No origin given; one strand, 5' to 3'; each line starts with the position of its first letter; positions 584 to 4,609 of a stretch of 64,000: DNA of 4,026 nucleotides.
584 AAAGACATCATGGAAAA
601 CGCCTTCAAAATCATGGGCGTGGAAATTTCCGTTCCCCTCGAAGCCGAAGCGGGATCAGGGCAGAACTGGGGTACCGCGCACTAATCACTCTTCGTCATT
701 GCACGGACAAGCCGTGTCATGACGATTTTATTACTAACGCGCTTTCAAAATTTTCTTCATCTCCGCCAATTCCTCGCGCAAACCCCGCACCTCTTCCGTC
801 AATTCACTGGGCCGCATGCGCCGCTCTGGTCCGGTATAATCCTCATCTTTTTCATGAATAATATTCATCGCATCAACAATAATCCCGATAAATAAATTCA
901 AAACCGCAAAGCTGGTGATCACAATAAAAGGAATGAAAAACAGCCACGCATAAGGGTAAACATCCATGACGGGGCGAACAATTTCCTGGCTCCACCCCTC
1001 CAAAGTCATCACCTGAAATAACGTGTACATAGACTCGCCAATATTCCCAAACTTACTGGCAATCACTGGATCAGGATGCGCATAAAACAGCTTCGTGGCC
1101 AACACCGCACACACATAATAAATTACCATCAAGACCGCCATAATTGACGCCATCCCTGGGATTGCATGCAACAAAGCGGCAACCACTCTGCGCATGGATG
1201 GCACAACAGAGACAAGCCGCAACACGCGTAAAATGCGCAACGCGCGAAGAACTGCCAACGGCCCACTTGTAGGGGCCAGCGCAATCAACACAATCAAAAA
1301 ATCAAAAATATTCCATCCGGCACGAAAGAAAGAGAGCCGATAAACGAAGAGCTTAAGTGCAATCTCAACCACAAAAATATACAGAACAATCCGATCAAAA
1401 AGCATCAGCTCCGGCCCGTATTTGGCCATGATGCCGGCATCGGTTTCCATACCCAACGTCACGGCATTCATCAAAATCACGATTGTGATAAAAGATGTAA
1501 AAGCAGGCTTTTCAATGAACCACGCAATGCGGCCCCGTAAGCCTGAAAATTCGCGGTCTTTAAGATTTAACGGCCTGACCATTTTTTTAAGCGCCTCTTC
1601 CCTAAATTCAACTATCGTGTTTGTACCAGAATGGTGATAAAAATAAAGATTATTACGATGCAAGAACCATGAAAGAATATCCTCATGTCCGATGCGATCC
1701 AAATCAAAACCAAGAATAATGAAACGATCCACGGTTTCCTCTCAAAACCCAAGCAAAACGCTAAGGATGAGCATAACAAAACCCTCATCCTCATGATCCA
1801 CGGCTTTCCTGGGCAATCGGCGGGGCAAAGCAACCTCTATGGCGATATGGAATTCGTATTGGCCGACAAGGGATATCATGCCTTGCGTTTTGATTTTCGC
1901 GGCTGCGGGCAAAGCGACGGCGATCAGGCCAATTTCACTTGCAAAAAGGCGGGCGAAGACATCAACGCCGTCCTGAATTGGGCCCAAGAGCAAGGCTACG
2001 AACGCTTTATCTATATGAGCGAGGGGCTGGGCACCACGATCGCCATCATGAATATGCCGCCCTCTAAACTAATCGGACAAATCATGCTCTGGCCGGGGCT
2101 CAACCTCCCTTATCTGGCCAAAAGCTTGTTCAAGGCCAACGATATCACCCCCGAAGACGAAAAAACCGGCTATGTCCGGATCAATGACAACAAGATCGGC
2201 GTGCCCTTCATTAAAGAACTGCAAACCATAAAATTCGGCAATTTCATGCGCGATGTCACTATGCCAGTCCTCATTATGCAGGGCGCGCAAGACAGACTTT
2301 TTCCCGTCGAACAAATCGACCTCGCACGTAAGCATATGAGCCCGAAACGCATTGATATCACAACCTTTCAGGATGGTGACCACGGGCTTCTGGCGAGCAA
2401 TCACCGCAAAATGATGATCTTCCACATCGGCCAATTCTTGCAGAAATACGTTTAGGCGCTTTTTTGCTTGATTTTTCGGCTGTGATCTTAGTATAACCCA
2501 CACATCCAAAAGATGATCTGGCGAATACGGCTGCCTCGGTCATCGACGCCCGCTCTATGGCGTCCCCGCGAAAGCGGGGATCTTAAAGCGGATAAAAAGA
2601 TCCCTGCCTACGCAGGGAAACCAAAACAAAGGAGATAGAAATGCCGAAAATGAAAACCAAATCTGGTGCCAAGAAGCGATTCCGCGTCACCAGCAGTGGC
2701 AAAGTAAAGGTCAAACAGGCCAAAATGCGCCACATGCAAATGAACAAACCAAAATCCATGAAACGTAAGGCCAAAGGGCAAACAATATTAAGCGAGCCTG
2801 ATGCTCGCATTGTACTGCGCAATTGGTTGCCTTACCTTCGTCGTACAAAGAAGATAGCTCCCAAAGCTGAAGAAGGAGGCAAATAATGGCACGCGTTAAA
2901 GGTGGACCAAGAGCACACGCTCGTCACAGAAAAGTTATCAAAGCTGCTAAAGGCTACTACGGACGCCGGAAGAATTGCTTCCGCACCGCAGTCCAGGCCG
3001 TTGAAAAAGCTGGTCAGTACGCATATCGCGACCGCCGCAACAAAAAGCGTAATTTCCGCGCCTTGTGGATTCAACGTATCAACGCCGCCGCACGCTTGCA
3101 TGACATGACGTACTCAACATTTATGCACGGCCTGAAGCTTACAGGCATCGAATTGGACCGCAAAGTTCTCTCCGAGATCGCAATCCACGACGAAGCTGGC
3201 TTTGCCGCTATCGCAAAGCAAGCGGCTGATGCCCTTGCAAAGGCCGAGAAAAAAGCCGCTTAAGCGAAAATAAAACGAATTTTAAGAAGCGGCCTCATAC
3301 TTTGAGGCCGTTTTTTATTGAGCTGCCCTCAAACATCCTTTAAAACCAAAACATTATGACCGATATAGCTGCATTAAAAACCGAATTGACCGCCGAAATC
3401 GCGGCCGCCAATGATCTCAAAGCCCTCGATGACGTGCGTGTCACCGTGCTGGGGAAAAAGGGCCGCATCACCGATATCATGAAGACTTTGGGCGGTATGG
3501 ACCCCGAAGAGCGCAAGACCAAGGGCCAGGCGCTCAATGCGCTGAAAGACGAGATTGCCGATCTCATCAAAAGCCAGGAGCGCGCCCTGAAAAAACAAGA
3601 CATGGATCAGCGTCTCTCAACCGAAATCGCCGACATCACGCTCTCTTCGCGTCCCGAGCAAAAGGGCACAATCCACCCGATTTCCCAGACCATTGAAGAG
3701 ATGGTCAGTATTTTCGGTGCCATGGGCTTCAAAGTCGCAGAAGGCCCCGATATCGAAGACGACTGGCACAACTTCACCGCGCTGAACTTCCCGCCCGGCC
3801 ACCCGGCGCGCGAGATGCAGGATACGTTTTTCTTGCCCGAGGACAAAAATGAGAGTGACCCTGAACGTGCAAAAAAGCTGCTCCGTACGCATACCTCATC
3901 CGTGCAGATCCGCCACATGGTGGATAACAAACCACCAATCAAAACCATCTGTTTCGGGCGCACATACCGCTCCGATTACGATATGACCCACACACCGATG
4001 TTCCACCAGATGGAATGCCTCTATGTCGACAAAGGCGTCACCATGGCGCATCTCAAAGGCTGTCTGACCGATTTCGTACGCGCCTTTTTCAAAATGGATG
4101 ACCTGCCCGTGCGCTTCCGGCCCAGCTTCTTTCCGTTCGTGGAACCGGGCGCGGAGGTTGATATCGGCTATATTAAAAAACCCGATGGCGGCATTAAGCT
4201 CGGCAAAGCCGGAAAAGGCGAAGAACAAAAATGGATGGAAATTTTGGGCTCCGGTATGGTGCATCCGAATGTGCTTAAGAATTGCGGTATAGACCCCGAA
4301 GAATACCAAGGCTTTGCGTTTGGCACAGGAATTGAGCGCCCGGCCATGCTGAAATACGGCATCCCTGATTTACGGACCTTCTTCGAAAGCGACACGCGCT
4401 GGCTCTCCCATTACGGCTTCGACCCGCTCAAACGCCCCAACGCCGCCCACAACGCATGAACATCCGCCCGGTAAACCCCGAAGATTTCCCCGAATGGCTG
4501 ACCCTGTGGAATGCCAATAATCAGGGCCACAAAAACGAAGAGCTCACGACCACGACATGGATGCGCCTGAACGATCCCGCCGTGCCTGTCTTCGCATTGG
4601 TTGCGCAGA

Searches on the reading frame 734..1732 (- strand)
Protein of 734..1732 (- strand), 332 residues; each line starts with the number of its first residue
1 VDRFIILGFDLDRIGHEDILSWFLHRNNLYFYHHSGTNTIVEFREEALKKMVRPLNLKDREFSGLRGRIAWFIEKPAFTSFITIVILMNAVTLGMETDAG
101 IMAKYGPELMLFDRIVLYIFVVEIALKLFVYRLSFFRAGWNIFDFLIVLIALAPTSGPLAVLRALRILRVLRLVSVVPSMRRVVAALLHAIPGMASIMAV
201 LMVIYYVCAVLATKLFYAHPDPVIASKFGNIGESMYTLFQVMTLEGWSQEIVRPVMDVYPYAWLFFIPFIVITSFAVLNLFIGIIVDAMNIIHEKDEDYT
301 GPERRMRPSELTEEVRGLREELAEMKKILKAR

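Call 14: search_protein_families(library=pfam, proteins=[window:734-1732:-], max_evalue=0.001)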
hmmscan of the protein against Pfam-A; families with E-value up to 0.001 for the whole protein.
window:734-1732:- (332 aa): 2 families
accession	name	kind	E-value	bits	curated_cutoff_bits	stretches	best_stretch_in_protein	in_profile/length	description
PF00520.37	Ion_trans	-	5.8e-46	157.1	25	1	76-295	2-239/241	Ion transport protein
PF08016.18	PKD_channel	-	2.1e-05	24.5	22.4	1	159-290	100-223/225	Polycystin cation channel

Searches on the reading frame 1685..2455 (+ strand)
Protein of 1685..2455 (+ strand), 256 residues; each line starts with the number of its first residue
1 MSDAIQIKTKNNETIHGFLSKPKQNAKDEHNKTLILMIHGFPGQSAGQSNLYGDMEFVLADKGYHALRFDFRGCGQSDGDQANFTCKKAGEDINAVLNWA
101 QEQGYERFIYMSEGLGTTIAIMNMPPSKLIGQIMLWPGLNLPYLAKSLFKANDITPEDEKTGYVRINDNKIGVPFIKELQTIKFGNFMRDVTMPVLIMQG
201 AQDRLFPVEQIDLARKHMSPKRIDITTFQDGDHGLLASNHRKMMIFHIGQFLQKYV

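Call 14: search_protein_families(library=pfam, proteins=[window:1685-2455:+], max_evalue=0.001)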
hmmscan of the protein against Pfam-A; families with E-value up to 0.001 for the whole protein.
window:1685-2455:+ (256 aa): 6 families
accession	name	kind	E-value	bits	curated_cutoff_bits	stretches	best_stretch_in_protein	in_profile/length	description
PF12146.15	Hydrolase_4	-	4e-11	43.1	27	1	30-140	2-112/239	Serine aminopeptidase, S33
PF00561.26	Abhydrolase_1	-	1.3e-10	41.8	25.8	1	34-109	2-72/245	alpha/beta hydrolase fold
PF02129.25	Peptidase_S15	-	7.1e-07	29.6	23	1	35-103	46-90/262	X-Pro dipeptidyl-peptidase (S15 family)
PF20408.4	Abhydrolase_11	-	3.2e-06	27.5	27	1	188-237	123-169/193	Alpha/beta hydrolase domain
PF02273.21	Acyl_transf_2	-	3.7e-06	26.9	20.3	1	7-121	7-116/294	Acyl transferase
PF12697.13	Abhydrolase_6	-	0.00085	20.5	26.3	0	35-95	1-56/217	Alpha/beta hydrolase family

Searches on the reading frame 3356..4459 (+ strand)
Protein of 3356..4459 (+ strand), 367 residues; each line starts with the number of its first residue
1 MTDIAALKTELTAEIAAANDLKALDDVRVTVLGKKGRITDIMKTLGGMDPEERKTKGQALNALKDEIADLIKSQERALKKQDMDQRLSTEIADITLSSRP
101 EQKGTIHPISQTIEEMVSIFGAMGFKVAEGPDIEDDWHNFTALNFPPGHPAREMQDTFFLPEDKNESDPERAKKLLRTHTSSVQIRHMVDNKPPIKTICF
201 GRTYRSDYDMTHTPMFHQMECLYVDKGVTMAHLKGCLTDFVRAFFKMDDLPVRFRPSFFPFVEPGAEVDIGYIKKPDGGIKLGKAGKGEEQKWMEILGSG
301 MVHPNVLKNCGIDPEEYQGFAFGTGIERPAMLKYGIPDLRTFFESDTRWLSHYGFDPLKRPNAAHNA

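Call 14: search_protein_families(library=pfam, proteins=[window:3356-4459:+], max_evalue=0.001)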
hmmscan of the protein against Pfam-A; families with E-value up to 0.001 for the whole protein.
window:3356-4459:+ (367 aa): 2 families
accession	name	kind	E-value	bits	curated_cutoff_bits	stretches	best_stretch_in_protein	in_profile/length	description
PF01409.25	tRNA-synt_2d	-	9.4e-97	323.7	19.8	1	93-352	3-245/246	tRNA synthetases class II core domain (F)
PF02912.23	Phe_tRNA-synt_N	-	1.4e-21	76.7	22.3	1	19-87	1-69/69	Aminoacyl tRNA synthetase class II, N-terminal domain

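Call 50: list_cluster_members(proteins=[window:3356-4456:+, window:10423-12135:-, window:23858-25246:+, window:35346-38525:-, window:55073-57577:+, window:50184-55070:+, window:58830-59462:+, window:57915-58514:-, window:40814-41929:+])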
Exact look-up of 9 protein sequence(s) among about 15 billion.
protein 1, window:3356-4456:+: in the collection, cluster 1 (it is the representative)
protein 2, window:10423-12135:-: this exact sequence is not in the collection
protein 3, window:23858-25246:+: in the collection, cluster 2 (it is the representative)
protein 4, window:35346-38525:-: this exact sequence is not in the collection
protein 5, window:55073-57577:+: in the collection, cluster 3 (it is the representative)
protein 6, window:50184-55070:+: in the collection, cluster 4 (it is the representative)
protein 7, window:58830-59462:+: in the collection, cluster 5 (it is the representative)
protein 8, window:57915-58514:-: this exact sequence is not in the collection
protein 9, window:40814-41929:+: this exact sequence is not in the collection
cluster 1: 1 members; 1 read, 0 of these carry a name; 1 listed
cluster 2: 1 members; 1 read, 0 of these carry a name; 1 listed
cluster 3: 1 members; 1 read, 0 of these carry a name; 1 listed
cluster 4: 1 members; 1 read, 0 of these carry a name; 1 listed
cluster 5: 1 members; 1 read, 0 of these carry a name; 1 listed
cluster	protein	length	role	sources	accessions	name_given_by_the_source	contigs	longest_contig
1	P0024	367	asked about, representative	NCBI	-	-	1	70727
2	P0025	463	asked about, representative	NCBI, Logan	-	-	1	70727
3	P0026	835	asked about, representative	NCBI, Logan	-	-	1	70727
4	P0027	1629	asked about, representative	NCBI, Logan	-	-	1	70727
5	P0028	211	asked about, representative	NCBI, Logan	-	-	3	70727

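Call 100: find_encoding_contigs(protein=window:3356-4459:+, flank=10000, max_places=2)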
Protein window:3356-4459:+ (367 aa): no gene with exactly this product is on record in the collection.
